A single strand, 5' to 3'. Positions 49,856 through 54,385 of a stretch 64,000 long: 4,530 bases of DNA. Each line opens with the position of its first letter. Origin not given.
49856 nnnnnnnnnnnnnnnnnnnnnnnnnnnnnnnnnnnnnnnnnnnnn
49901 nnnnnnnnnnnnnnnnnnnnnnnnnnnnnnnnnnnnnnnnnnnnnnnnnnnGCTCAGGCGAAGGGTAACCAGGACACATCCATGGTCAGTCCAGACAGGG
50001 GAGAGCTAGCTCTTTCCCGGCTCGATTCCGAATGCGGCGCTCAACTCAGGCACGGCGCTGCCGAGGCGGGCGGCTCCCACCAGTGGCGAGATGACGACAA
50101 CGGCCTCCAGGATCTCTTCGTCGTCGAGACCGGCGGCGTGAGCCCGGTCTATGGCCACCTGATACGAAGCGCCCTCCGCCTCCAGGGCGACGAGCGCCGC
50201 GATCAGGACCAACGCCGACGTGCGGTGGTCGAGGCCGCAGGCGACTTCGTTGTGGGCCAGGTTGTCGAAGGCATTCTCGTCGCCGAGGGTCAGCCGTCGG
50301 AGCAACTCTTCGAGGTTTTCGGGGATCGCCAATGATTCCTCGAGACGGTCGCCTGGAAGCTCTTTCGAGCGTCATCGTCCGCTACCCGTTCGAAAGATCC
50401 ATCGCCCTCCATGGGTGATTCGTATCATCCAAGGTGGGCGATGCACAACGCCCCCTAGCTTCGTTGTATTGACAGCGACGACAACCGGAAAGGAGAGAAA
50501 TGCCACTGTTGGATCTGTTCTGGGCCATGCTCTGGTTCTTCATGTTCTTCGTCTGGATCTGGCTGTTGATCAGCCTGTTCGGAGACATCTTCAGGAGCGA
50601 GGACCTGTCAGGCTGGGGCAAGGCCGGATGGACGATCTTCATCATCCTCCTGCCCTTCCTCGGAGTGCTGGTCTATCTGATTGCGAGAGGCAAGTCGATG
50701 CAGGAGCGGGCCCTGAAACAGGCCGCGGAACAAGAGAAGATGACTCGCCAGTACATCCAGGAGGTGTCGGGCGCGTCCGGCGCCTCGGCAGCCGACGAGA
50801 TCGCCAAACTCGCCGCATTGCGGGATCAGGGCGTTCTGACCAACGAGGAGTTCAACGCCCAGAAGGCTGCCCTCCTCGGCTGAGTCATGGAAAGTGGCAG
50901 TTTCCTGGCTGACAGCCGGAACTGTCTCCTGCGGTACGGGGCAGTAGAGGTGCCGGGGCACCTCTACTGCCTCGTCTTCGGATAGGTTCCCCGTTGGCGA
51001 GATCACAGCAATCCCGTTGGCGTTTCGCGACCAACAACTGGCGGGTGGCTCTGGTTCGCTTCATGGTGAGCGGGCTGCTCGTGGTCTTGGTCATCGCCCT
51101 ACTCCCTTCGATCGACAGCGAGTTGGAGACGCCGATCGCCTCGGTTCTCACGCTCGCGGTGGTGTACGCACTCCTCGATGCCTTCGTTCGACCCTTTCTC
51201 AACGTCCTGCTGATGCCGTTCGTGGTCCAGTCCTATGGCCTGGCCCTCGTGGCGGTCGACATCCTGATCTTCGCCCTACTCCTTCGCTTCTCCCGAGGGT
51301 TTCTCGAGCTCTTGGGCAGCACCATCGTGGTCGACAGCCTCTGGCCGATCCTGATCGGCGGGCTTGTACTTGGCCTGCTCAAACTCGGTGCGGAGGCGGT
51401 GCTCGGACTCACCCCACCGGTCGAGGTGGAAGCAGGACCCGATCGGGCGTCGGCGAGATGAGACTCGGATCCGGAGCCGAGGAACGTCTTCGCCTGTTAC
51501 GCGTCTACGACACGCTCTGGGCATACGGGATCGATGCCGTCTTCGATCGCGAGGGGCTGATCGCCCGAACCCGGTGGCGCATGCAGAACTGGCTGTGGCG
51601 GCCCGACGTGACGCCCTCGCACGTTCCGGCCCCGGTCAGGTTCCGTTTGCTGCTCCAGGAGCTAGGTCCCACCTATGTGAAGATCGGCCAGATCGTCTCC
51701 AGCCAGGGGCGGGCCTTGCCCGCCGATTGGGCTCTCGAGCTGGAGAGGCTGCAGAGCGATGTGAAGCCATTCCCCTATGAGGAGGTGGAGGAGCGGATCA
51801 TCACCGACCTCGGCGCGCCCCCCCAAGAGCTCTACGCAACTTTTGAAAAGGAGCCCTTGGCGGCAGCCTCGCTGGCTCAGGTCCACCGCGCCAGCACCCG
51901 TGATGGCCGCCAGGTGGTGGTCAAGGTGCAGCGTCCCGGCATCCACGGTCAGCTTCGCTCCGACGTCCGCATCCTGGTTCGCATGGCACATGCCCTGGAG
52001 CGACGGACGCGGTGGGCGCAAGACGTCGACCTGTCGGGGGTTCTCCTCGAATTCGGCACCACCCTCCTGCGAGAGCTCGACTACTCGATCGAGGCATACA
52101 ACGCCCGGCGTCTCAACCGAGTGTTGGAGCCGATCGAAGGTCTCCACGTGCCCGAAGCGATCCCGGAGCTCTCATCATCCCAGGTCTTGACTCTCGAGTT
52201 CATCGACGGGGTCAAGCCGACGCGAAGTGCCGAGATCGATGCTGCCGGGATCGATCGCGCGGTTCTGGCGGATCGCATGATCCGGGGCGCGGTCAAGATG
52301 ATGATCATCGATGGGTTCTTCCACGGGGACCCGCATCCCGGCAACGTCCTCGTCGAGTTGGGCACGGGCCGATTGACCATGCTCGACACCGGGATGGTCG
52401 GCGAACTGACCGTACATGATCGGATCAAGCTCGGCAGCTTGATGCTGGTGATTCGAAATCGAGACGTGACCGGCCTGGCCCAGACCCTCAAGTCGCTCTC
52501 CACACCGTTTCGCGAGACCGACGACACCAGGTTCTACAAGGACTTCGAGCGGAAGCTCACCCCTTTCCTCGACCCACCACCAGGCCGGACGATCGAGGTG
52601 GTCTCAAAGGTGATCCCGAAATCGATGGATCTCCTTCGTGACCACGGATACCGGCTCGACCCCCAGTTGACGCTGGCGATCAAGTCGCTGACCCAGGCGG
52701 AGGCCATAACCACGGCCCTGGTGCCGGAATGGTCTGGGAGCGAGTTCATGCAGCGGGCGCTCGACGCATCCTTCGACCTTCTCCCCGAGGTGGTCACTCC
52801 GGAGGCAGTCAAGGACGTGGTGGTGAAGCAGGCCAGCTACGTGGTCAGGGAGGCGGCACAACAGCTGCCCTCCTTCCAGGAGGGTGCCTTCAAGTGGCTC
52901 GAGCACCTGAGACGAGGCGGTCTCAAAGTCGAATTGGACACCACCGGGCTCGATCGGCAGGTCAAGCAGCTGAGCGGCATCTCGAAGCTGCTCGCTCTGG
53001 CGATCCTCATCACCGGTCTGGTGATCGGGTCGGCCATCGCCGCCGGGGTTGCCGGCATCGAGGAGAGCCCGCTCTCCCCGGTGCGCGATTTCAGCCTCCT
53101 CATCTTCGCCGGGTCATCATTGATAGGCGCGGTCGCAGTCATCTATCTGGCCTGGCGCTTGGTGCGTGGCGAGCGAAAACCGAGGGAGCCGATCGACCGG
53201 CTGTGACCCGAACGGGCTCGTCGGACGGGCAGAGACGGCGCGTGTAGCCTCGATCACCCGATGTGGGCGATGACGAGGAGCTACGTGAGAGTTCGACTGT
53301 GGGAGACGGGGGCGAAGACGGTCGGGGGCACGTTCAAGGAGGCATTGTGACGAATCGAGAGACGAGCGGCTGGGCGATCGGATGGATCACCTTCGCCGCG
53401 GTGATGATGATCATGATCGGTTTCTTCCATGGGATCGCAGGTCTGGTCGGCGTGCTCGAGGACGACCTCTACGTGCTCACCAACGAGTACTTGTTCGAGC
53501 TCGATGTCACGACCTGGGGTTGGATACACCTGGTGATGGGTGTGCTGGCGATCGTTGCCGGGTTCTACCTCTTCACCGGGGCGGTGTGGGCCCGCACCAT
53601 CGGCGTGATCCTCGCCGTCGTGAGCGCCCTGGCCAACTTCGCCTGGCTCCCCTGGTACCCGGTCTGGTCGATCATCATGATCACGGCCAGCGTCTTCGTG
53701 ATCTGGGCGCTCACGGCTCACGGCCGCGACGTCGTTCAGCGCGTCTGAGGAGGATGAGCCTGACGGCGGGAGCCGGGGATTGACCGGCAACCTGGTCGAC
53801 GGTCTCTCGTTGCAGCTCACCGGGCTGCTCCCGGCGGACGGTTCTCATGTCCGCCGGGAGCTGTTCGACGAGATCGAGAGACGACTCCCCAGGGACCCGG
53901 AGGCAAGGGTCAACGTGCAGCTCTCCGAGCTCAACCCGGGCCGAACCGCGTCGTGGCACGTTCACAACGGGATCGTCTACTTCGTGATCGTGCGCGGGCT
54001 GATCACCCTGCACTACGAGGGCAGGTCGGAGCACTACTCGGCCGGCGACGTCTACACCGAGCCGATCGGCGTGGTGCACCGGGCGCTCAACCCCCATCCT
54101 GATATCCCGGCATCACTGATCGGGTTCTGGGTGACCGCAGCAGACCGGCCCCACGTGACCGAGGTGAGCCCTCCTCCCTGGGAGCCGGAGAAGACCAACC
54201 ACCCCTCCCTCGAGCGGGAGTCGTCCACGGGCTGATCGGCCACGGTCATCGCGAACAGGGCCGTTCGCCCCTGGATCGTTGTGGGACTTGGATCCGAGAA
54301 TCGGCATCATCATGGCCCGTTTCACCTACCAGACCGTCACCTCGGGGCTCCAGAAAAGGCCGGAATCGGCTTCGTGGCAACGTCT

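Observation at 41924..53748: Uncharacterised regulon around a MalT-like LuxR regulator with its own 19-bp operator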

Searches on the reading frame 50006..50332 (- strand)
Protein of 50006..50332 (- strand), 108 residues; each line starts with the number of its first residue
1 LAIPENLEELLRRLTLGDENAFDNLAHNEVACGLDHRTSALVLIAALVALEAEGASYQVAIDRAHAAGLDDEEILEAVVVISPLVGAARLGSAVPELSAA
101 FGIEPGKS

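Call 10: search_protein_families(library=pfam, proteins=[window:50006-50332:-], max_evalue=0.01)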
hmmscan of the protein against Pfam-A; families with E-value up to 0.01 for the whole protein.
window:50006-50332:- (108 aa): 1 family
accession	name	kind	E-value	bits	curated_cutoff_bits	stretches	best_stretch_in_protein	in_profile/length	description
PF02627.25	CMD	-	2.2e-07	31.2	23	1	20-94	5-79/84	Carboxymuconolactone decarboxylase family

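Call 50: search_protein_families(library=ncbifam, proteins=[window:50006-50332:-], max_evalue=0.01)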
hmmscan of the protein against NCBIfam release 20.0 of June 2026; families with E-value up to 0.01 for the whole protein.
window:50006-50332:- (108 aa): 1 family
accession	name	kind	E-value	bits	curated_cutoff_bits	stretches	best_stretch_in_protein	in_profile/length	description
TIGR01926.1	peroxid_rel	subfamily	0.00013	21.8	81.8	1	15-94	93-171/178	peroxidase-related enzyme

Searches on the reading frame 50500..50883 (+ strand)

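Call 10: search_protein_families(library=pfam, proteins=[window:50500-50883:+], max_evalue=0.01)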
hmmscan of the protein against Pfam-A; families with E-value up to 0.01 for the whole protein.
window:50500-50883:+ (127 aa): 2 families
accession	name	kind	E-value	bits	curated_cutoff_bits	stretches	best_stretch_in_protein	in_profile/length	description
PF09851.14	SHOCT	-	4.2e-09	36.3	27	1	99-126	1-28/28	Short C-terminal domain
PF13396.11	PLDc_N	-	4.4e-07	30.2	23.3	1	18-63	2-41/42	Phospholipase_D-nuclease N-terminal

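Call 50: search_protein_families(library=ncbifam, proteins=[window:50500-50883:+], max_evalue=0.01)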
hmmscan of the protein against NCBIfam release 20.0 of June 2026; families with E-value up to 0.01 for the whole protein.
window:50500-50883:+ (127 aa): 2 families
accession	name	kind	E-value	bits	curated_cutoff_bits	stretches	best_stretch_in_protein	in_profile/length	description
NF009107.0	PRK12452.1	equivalog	0.0002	20.2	787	1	4-86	22-104/509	cardiolipin synthase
TIGR04265.1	bac_cardiolipin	equivalog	0.004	16.2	290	1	18-86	10-82/483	cardiolipin synthase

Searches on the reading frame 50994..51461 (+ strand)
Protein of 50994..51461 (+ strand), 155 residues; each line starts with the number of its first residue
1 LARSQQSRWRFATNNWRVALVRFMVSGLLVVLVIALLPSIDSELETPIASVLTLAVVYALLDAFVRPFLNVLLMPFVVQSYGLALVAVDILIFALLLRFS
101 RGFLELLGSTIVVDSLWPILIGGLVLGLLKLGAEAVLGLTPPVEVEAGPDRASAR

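Call 10: search_protein_families(library=pfam, proteins=[window:50994-51461:+], max_evalue=0.01)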
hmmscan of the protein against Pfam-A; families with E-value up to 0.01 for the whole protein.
window:50994-51461:+ (155 aa): 1 family
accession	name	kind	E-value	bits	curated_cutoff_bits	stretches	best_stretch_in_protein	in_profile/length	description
PF04020.18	Phage_holin_4_2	-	4.8e-09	37.2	28.8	1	20-130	4-103/105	Mycobacterial 4 TMS phage holin, superfamily IV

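Call 50: search_protein_families(library=ncbifam, proteins=[window:51045-51461:+], max_evalue=0.01)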
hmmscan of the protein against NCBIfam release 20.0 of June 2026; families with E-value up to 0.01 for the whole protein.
window:51045-51461:+ (138 aa): 0 families

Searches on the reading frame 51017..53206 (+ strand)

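Call 10: search_protein_families(library=pfam, proteins=[window:51017-53206:+], max_evalue=0.01)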
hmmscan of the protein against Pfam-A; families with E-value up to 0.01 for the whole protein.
window:51017-53206:+ (729 aa): 2 families
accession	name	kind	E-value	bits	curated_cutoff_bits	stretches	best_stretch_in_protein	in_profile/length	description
PF03109.22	ABC1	-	3.5e-66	223.3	22.9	1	244-489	1-242/244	ABC1 atypical kinase-like domain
PF07332.16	Phage_holin_3_6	-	0.0074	16.8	28.4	0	638-727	19-106/116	Putative Actinobacterial Holin-X, holin superfamily III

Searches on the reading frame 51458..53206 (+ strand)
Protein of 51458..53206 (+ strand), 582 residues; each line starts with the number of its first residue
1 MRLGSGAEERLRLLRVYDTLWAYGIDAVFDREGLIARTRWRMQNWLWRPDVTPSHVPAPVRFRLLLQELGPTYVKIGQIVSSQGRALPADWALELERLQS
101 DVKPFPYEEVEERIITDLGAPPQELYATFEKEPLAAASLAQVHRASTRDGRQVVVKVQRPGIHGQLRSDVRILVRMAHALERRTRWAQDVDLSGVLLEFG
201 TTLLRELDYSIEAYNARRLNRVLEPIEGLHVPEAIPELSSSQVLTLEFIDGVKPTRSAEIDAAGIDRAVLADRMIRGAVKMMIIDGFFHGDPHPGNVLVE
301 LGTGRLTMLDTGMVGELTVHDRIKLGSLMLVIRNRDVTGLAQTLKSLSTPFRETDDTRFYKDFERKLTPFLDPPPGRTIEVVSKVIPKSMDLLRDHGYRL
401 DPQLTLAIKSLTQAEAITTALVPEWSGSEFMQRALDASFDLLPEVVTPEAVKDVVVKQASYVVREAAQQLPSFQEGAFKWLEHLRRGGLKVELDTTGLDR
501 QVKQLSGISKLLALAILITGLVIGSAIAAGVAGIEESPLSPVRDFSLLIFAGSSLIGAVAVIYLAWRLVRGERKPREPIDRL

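Call 50: search_protein_families(library=ncbifam, proteins=[window:51458-53206:+], max_evalue=0.01)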
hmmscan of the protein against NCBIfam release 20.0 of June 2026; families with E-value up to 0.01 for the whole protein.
window:51458-53206:+ (582 aa): 3 families
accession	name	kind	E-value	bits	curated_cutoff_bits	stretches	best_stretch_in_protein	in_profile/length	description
TIGR01982.1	UbiB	equivalog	1.3e-91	307.4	487.55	1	12-426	3-413/436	2-polyprenylphenol 6-hydroxylase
NF003404.0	PRK04750.1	equivalog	7.3e-73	246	667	1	10-520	4-506/529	ubiquinone biosynthesis regulatory protein kinase UbiB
NF050082.1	ATPase_MABP1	exception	1.3e-32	113.2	800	1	65-346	56-334/435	macrolide-binding ATPase MABP-1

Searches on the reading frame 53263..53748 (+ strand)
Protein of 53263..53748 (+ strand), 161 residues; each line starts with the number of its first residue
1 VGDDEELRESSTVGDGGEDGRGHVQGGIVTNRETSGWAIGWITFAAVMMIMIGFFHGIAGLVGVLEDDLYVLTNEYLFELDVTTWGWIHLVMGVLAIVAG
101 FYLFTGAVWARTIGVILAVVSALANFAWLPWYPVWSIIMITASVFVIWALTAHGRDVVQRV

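Call 11: search_protein_families(library=pfam, proteins=[window:53263-53748:+], max_evalue=0.01)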
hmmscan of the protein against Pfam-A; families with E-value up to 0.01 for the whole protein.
window:53263-53748:+ (161 aa): 1 family
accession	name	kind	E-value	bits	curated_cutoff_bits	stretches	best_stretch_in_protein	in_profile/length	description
PF23636.1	DUF7144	-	1e-43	148.6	27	1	41-155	1-115/115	Domain of unknown function (DUF7144)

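Call 50: search_protein_families(library=ncbifam, proteins=[window:53347-53748:+], max_evalue=0.01)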
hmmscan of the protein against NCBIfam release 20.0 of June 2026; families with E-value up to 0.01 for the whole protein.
window:53347-53748:+ (133 aa): 0 families

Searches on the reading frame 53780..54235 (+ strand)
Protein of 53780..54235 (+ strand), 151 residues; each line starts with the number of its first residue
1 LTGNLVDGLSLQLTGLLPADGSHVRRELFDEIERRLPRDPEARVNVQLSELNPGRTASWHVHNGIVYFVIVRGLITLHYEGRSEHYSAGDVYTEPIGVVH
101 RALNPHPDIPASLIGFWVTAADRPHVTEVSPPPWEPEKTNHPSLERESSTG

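Call 11: search_protein_families(library=pfam, proteins=[window:53780-54235:+], max_evalue=0.01)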
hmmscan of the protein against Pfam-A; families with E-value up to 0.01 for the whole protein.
window:53780-54235:+ (151 aa): 3 families
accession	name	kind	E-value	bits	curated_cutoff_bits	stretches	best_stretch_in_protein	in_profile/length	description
PF07883.17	Cupin_2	-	1.4e-11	44.3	27.2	1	48-114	2-67/70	Cupin domain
PF02311.25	AraC_binding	-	0.0034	17.5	21.1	1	55-102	14-61/135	AraC-like ligand binding domain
PF12973.13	Cupin_7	-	0.0047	17.2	27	1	45-102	34-87/105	ChrR Cupin-like domain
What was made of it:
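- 53780..54235 (+): Cupin_2 protein, in the same unit by position. call 11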

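Call 50: search_protein_families(library=ncbifam, proteins=[window:53780-54235:+], max_evalue=0.01)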
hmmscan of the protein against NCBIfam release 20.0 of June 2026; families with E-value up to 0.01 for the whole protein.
window:53780-54235:+ (151 aa): 2 families
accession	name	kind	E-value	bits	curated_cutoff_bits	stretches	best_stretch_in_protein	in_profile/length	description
NF051881.1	StressantisigmaChrR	equivalog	0.0069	16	300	1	36-101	115-174/209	cadmium/peroxide/UV radiation responsive anti-sigma factor ChrR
NF049940.1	MandnitrLy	equivalog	0.0072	16.1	140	1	38-100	29-92/130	(R)-mandelonitrile lyase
